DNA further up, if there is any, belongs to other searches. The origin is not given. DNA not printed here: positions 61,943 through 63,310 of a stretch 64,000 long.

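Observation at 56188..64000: Predicted sigma-54/EBP-controlled amino-acid fermentation operon that swaps the BCKDH complex for a ferredoxin-dependent 2-oxoacid oxidoreductase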

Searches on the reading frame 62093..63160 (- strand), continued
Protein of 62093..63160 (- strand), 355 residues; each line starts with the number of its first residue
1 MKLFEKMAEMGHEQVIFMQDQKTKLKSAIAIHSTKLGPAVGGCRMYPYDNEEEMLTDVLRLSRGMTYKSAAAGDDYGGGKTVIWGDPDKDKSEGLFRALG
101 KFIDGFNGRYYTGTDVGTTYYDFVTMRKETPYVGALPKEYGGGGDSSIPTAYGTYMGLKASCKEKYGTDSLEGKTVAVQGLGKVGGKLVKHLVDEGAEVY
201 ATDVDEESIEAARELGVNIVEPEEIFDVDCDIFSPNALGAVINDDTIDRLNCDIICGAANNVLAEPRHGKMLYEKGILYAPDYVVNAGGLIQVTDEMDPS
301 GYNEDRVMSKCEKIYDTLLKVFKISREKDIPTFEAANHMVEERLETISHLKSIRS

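Call 44: search_protein_families(library=pfam, proteins=[L055:7643-9772:+, L055:11340-12767:+, L055:12768-13778:+, L055:13791-14774:+, L055:14793-16145:+, L014:6730-8811:+, L014:12177-12944:+, L014:15966-17393:+], max_evalue=0.00001)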
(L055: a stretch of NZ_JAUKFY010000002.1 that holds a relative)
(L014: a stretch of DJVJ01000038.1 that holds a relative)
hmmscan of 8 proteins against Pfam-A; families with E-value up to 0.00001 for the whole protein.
L055:7643-9772:+ (709 aa): 9 families
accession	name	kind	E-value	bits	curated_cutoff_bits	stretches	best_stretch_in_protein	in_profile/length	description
PF00158.32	Sigma54_activat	-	2.2e-69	232.9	20.2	1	384-551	1-167/168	Sigma-54 interaction domain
PF00989.32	PAS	-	3.2e-29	101.7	22.6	2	254-355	3-113/113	PAS fold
PF25601.1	AAA_lid_14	-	1.8e-20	73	27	1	557-634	1-76/87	AAA+ ATPase lid domain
PF13426.13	PAS_9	-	1.1e-19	71.1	27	2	144-236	2-103/103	PAS domain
PF08448.16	PAS_4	-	1.2e-17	64.6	23.1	2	139-236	1-107/110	PAS fold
PF14532.12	Sigma54_activ_2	-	1.7e-15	57.9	25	1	386-556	2-138/138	Sigma-54 interaction domain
PF02954.25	HTH_8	-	4.3e-12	46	22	1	658-698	2-42/42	Bacterial regulatory protein, Fis family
PF00004.35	AAA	-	2e-06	28.7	21.2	0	408-526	1-109/131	ATPase family associated with various cellular activities (AAA)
PF07724.20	AAA_2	-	2.9e-06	27.9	27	1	407-537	5-135/166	AAA domain (Cdc48 subfamily)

L055:11340-12767:+ (475 aa): 10 families
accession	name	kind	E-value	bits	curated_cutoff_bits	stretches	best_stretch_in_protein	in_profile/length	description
PF07992.20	Pyr_redox_2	-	4.3e-62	210.6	26.1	1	7-336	1-291/291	Pyridine nucleotide-disulphide oxidoreductase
PF02852.28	Pyr_redox_dim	-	4.2e-39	133.6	25.3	1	356-465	1-110/110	Pyridine nucleotide-disulphide oxidoreductase, dimerisation domain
PF00070.33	Pyr_redox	-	2.3e-21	76.5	22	1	185-260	2-77/82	Pyridine nucleotide-disulphide oxidoreductase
PF13450.12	NAD_binding_8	-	6.2e-09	36.4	21.9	0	11-44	1-35/68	NAD(P)-binding Rossmann-like domain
PF13738.12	Pyr_redox_3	-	3.6e-08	33.5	30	1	131-320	114-305/305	Pyridine nucleotide-disulphide oxidoreductase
PF01134.28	GIDA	-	2.8e-07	30.4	22.1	0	8-66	1-57/391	Glucose inhibited division protein A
PF12831.13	FAD_oxidored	-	5.6e-07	29.6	27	1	8-43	1-37/416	FAD dependent oxidoreductase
PF00890.30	FAD_binding_2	-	3e-06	27.1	20.4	1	8-42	1-36/414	FAD binding domain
PF01262.27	AlaDh_PNT_C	-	3.8e-06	26.9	23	0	182-240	28-86/214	Alanine dehydrogenase/PNT, C-terminal domain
PF01266.30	DAO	-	9.7e-06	25.8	27.9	0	8-43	1-38/353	FAD dependent oxidoreductase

L055:12768-13778:+ (336 aa): 1 family
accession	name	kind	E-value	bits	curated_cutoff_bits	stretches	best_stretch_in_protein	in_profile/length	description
PF00676.26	E1_dh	-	9.8e-100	333.8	22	1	26-327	1-300/300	Dehydrogenase E1 component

L055:13791-14774:+ (327 aa): 2 families
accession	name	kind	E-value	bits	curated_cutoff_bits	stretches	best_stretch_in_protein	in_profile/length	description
PF02779.29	Transket_pyr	-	1.2e-46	159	27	1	4-178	3-173/174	Transketolase, pyrimidine binding domain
PF02780.25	Transketolase_C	-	2.6e-44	150.5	25.9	1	194-317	1-124/124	Transketolase, C-terminal domain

L055:14793-16145:+ (450 aa): 4 families
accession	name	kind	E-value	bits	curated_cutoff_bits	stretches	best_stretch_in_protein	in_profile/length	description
PF00198.28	2-oxoacid_dh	-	5.9e-84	281.6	23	1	221-442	4-226/232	2-oxoacid dehydrogenases acyltransferase (catalytic domain)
PF00364.28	Biotin_lipoyl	-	9e-24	83.5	22.1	1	4-76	2-73/73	Biotin-requiring enzyme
PF02817.22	E3_binding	-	3.8e-14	53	23.7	1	127-160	3-36/36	e3 binding domain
PF13533.13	Biotin_lipoyl_2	-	6.7e-07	29.4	29.8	0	50-77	5-32/32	Biotin-lipoyl like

L014:6730-8811:+ (693 aa): 10 families
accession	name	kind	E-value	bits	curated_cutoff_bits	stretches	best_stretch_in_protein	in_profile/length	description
PF00158.32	Sigma54_activat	-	1.2e-70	237.1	20.2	1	369-536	1-167/168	Sigma-54 interaction domain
PF00989.32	PAS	-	4.1e-30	104.5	22.6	2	120-219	3-113/113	PAS fold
PF25601.1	AAA_lid_14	-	2.5e-23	82.1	27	1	542-622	1-79/87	AAA+ ATPase lid domain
PF13426.13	PAS_9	-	1.7e-17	64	27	1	130-221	3-103/103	PAS domain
PF14532.12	Sigma54_activ_2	-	2.8e-17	63.7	25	1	371-541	2-138/138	Sigma-54 interaction domain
PF08448.16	PAS_4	-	7.2e-15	55.6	23.1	1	124-222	1-108/110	PAS fold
PF02954.25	HTH_8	-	1.6e-14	53.8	22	1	653-689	6-42/42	Bacterial regulatory protein, Fis family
PF13188.13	PAS_8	-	1.5e-07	31.5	21.8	0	123-171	6-55/65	PAS domain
PF07728.20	AAA_5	-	2.9e-07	31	22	1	393-511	2-122/139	AAA domain (dynein-related subfamily)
PF00004.35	AAA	-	7.9e-06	26.8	21.2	0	393-520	1-120/131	ATPase family associated with various cellular activities (AAA)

L014:12177-12944:+ (255 aa): 0 families

L014:15966-17393:+ (475 aa): 10 families
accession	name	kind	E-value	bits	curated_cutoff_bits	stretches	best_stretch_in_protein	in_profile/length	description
PF07992.20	Pyr_redox_2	-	7.4e-67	226.2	26.1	1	7-336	1-291/291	Pyridine nucleotide-disulphide oxidoreductase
PF02852.28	Pyr_redox_dim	-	5e-39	133.4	25.3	1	356-465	1-110/110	Pyridine nucleotide-disulphide oxidoreductase, dimerisation domain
PF00070.33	Pyr_redox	-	8.8e-20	71.5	22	1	184-247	1-64/82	Pyridine nucleotide-disulphide oxidoreductase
PF13738.12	Pyr_redox_3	-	1.5e-10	41.2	30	0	141-320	121-305/305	Pyridine nucleotide-disulphide oxidoreductase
PF01134.28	GIDA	-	5.4e-09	36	22.1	1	8-154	1-150/391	Glucose inhibited division protein A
PF13450.12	NAD_binding_8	-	1.9e-07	31.7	21.9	0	13-44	3-35/68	NAD(P)-binding Rossmann-like domain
PF12831.13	FAD_oxidored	-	1e-06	28.8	27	1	8-48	1-42/416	FAD dependent oxidoreductase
PF00890.30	FAD_binding_2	-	2.5e-06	27.4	20.4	0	8-42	1-35/414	FAD binding domain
PF02737.24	3HCDH_N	-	3e-06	27.7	22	0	185-244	2-61/180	3-hydroxyacyl-CoA dehydrogenase, NAD binding domain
PF01494.25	FAD_binding_3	-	6e-06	26.2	22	0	185-224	4-43/349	FAD binding domain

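Call 50: search_protein_families(library=ncbifam, proteins=[L081:7268-7936:+, L014:12264-12944:+], max_evalue=1)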
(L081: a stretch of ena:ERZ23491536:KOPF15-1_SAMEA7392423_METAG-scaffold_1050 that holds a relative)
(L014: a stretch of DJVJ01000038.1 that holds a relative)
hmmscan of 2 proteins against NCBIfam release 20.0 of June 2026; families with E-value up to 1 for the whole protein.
L081:7268-7936:+ (222 aa): 4 families
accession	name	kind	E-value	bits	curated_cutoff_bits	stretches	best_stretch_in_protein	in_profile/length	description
TIGR03018.1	pepcterm_TyrKin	hypoth_equivalog_domain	0.0034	16.7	230.65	1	13-67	45-99/207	XrtA-associated tyrosine autokinase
NF003301.0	PRK04301.1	equivalog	0.0068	15.6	259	1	2-32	99-129/316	DNA repair and recombination protein RadA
NF041546.1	ParA_partition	equivalog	0.017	14.7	180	1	14-42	10-38/203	ParA family partition ATPase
TIGR02236.1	recomb_radA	equivalog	0.041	13.2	361.15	1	2-33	94-125/311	DNA repair and recombination protein RadA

L014:12264-12944:+ (226 aa): 11 families
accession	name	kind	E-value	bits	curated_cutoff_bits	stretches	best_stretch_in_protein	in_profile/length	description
TIGR02237.1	recomb_radB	equivalog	0.0016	18.3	172.4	1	9-43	14-48/210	DNA repair and recombination protein RadB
NF041546.1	ParA_partition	equivalog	0.0026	17.3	180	1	9-47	2-40/203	ParA family partition ATPase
NF041136.1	MrpORP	equivalog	0.0033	16.7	450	1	6-48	5-47/365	iron-sulfur cluster carrier protein MrpORP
TIGR01969.1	minD_arch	subfamily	0.007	15.6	201.75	1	9-45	3-39/251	cell division ATPase MinD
TIGR01556.1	rhamnosyltran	subfamily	0.021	14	200.55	1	109-173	9-72/281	rhamnosyltransferase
NF003301.0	PRK04301.1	equivalog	0.044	13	259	1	7-34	101-128/316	DNA repair and recombination protein RadA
TIGR03018.1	pepcterm_TyrKin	hypoth_equivalog_domain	0.046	13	230.65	1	6-50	35-80/207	XrtA-associated tyrosine autokinase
NF008669.0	PRK11670.1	equivalog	0.048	12.6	348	1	9-49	110-150/369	iron-sulfur cluster carrier protein ApbC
TIGR01968.1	minD_bact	equivalog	0.074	12.4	212.9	1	9-45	4-40/261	septum site-determining protein MinD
TIGR02236.1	recomb_radA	equivalog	0.093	12.1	361.15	1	7-33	96-122/311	DNA repair and recombination protein RadA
NF003762.0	PRK05352.1-5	equivalog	0.15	10.6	819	1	99-146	395-441/444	Na(+)-translocating NADH-quinone reductase subunit A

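Call 51: search_protein_families(library=pfam, proteins=[L081:7268-7936:+, L014:12264-12944:+], max_evalue=1)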
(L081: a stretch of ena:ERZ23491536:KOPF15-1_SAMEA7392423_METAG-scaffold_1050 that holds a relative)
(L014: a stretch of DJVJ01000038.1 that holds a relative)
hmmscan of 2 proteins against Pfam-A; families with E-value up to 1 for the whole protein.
L081:7268-7936:+ (222 aa): 10 families
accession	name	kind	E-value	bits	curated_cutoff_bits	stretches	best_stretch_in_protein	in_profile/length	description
PF01656.29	CbiA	-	0.0018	18.7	25.4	1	8-158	3-112/125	CobQ/CobB/MinD/ParA nucleotide binding domain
PF20720.3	nSTAND3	-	0.0043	17.2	27.2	1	2-50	15-64/155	Novel STAND NTPase 3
PF06414.18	Zeta_toxin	-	0.0043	17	22.3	1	4-49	16-60/199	Zeta toxin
PF12775.13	AAA_7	-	0.044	13.7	25.8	1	2-35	31-65/181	P-loop containing dynein motor region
PF02374.21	ArsA_ATPase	-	0.062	12.9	24.3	1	5-41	2-38/305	Anion-transporting ATPase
PF02562.22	PhoH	-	0.065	13.2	27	1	2-31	17-46/205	PhoH-like protein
PF13401.12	AAA_22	-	0.071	13.9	27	1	3-40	4-41/130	AAA domain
PF10609.15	ParA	-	0.12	12.2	27.1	1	5-45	5-45/246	NUBPL iron-transfer P-loop NTPase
PF02492.25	cobW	-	0.13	12.2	20.7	1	6-37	2-33/180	CobW/HypB/UreG, nucleotide-binding domain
PF02367.23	TsaE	-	0.18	12.2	26.6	0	2-28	19-45/128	Threonylcarbamoyl adenosine biosynthesis protein TsaE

L014:12264-12944:+ (226 aa): 5 families
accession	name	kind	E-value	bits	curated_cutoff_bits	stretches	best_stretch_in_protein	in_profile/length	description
PF01656.29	CbiA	-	3.8e-05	24.1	25.4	1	9-163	1-82/125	CobQ/CobB/MinD/ParA nucleotide binding domain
PF20720.3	nSTAND3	-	0.00082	19.5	27.2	1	5-50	15-61/155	Novel STAND NTPase 3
PF10609.15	ParA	-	0.0013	18.6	27.1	1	7-48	4-45/246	NUBPL iron-transfer P-loop NTPase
PF10412.15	TrwB_AAD_bind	-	0.098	12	20.5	1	3-43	11-51/387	Type IV secretion-system coupling protein DNA-binding domain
PF13401.12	AAA_22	-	0.12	13.1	27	1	6-33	4-34/130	AAA domain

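Call 66: find_homologous_proteins(query=L081:7268-7936:+)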
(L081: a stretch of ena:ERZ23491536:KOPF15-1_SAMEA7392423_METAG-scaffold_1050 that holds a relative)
Query L081:7268-7936:+ (222 aa): 914 proteins with E <= 0.001 among 1351 candidates; the best 120 are listed.
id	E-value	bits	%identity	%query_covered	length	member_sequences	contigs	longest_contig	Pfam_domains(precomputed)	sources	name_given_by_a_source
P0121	9.9e-139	478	100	100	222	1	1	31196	-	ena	-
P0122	2.8e-122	424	88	100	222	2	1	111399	-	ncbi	ncbi:MAG: ATP-binding protein [Bacillota bacterium]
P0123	2.9e-118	411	84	100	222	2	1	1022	-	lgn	-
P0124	4.6e-115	401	82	100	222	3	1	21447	-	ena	-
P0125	3.7e-114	398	84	98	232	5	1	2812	-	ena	-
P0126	5.8e-112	391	80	100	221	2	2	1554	-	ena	-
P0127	2.0e-111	389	80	100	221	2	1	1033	-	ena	-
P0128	7.0e-107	374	76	100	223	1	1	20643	-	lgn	-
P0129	4.0e-106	372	76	100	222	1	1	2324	-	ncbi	-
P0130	9.4e-106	370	76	100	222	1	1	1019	-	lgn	-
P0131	4.1e-101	355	99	75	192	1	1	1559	PF01734.28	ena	-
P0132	8.9e-97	341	71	100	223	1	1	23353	-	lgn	-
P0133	1.1e-96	341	77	94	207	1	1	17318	-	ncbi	ncbi:MAG: ATP-binding protein, partial [Bacillota bacterium]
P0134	4.0e-91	323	66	100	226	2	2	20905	PF01656.30,PF13614.13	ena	-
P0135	5.6e-91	322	64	100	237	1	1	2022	-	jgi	jgi:hypothetical protein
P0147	4.1e-81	290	58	100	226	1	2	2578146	PF01656.30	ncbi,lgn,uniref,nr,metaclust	ncbi:hypothetical protein [Halothermothrix orenii]|uniref:CobQ/CobB/MinD/ParA nucleotide binding dom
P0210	2.4e-48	183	45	100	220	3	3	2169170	PF01656.30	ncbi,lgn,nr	ncbi:cobalamin biosynthesis protein CobQ [Kosmotoga pacifica]|nr:cobalamin biosynthesis protein CobQ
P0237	9.3e-47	178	44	100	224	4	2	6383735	PF01656.30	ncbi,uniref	ncbi:ATP-binding protein [Wukongibacter baidiensis]|uniref:nucleotide-binding protein n=1 Tax=Wukong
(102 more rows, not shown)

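Call 67: find_encoding_contigs(protein=P0210, flank=7000, max_places=1)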
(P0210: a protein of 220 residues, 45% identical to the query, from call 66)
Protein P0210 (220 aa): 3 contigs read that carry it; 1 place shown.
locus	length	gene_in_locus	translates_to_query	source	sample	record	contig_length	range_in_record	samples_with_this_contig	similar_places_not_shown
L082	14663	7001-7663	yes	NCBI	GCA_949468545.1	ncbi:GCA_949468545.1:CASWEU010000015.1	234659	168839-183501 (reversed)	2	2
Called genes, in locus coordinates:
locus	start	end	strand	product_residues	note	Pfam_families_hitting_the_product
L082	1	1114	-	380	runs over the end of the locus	PF00266:Aminotran_5, PF01053:Cys_Met_Meta_PP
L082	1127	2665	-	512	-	PF00939:Na_sulph_symp (weak), PF02040:ArsB, PF03600:CitMHS, PF16980:CitMHS_2 (weak), PF06450:NhaB, PF00939:Na_sulph_symp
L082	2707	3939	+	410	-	PF00155:Aminotran_1_2, PF12897:Asp_aminotransf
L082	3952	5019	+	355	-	PF01869:BcrAD_BadFG (faint), PF00871:Acetate_kinase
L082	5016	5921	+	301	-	PF01515:PTA_PTB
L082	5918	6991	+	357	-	PF00871:Acetate_kinase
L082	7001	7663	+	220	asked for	PF01656:CbiA (weak)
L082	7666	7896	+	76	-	PF14697:Fer4_21 (weak), PF25160:LdpA_Fe-S-bd (weak), PF12797:Fer4_2 (weak), PF12837:Fer4_6 (weak), PF13237:Fer4_10, PF00037:Fer4, PF12838:Fer4_7, PF00037:Fer4, +9 more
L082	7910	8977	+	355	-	PF01855:POR_N, PF17147:PFOR_II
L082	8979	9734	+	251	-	PF02775:TPP_enzyme_C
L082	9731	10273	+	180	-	PF01558:POR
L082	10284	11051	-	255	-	-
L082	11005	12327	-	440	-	PF10396:TrmE_N, PF12631:MnmE_helical, PF01926:MMR_HSR1, PF02421:FeoB_N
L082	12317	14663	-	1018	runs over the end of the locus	PF17757:UvrB_inter, PF02559:CarD_TRCF_RID, PF00270:DEAD, PF04851:ResIII (weak), PF00271:Helicase_C, PF03461:TRCF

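Call 68: find_encoding_contigs(protein=P0147, flank=10000, max_places=1)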
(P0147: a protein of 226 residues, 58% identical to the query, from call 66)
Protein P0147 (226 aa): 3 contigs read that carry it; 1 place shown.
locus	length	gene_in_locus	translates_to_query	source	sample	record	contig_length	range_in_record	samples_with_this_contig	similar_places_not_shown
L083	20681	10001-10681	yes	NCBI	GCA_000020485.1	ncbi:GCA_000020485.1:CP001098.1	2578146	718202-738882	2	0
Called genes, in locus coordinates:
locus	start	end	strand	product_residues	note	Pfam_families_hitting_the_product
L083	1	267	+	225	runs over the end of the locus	PF00535:Glycos_transf_2, PF10111:Glyco_tranf_2_2, PF13641:Glyco_tranf_2_3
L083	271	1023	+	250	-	-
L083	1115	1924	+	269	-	PF01978:TrmB, PF11495:TrmB_EBD_N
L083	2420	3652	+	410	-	PF02274:ADI, PF19420:DDAH_eukar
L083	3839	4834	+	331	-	PF02729:OTCace_N, PF00185:OTCace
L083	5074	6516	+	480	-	PF13520:AA_permease_2, PF00324:AA_permease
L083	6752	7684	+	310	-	PF00696:AA_kinase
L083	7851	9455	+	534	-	-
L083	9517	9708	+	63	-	-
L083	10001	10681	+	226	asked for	PF01656:CbiA (weak)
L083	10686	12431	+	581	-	PF00989:PAS, PF08448:PAS_4, PF13426:PAS_9, PF00989:PAS, PF00158:Sigma54_activat, PF14532:Sigma54_activ_2, PF07724:AAA_2, PF25601:AAA_lid_14, +7 more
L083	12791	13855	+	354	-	PF02812:ELFV_dehydrog_N, PF00208:ELFV_dehydrog (weak), PF02826:2-Hacid_dh_C (weak), PF00208:ELFV_dehydrog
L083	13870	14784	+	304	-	PF01515:PTA_PTB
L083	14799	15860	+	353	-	PF02812:ELFV_dehydrog_N, PF00208:ELFV_dehydrog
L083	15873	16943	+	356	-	PF00871:Acetate_kinase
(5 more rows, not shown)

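Call 69: find_encoding_contigs(protein=P0237, flank=7000, max_places=1)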
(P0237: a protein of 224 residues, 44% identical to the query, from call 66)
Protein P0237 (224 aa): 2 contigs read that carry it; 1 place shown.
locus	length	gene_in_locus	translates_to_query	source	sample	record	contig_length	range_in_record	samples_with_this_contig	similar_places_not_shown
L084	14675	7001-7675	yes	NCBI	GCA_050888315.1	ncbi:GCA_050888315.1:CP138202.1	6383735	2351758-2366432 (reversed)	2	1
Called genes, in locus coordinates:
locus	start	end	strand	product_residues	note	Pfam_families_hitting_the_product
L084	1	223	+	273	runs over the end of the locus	PF19293:CdaA_N, PF02457:DAC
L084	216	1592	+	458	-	PF07949:YbbR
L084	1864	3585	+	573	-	PF00989:PAS, PF13426:PAS_9, PF13596:PAS_10 (weak), PF00989:PAS, PF00158:Sigma54_activat, PF14532:Sigma54_activ_2, PF25601:AAA_lid_14, PF02954:HTH_8, +7 more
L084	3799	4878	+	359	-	PF00871:Acetate_kinase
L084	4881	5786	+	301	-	PF01515:PTA_PTB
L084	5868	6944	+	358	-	PF00480:ROK (faint), PF01869:BcrAD_BadFG (faint), PF00871:Acetate_kinase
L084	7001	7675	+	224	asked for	PF01656:CbiA (weak)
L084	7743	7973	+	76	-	PF14697:Fer4_21 (weak), PF00037:Fer4 (weak), PF12797:Fer4_2 (weak), PF12837:Fer4_6 (weak), PF13237:Fer4_10, PF12838:Fer4_7, PF13187:Fer4_9, PF00037:Fer4 (weak), +8 more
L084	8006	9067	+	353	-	PF01855:POR_N, PF02780:Transketolase_C, PF17147:PFOR_II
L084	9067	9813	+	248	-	PF02775:TPP_enzyme_C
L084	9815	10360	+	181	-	PF01558:POR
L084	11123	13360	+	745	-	PF02743:dCache_1, PF00672:HAMP, PF04108:ATG17_like (faint), PF00015:MCPsignal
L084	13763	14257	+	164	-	PF26226:DUF8052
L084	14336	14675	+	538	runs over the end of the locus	PF02554:CstA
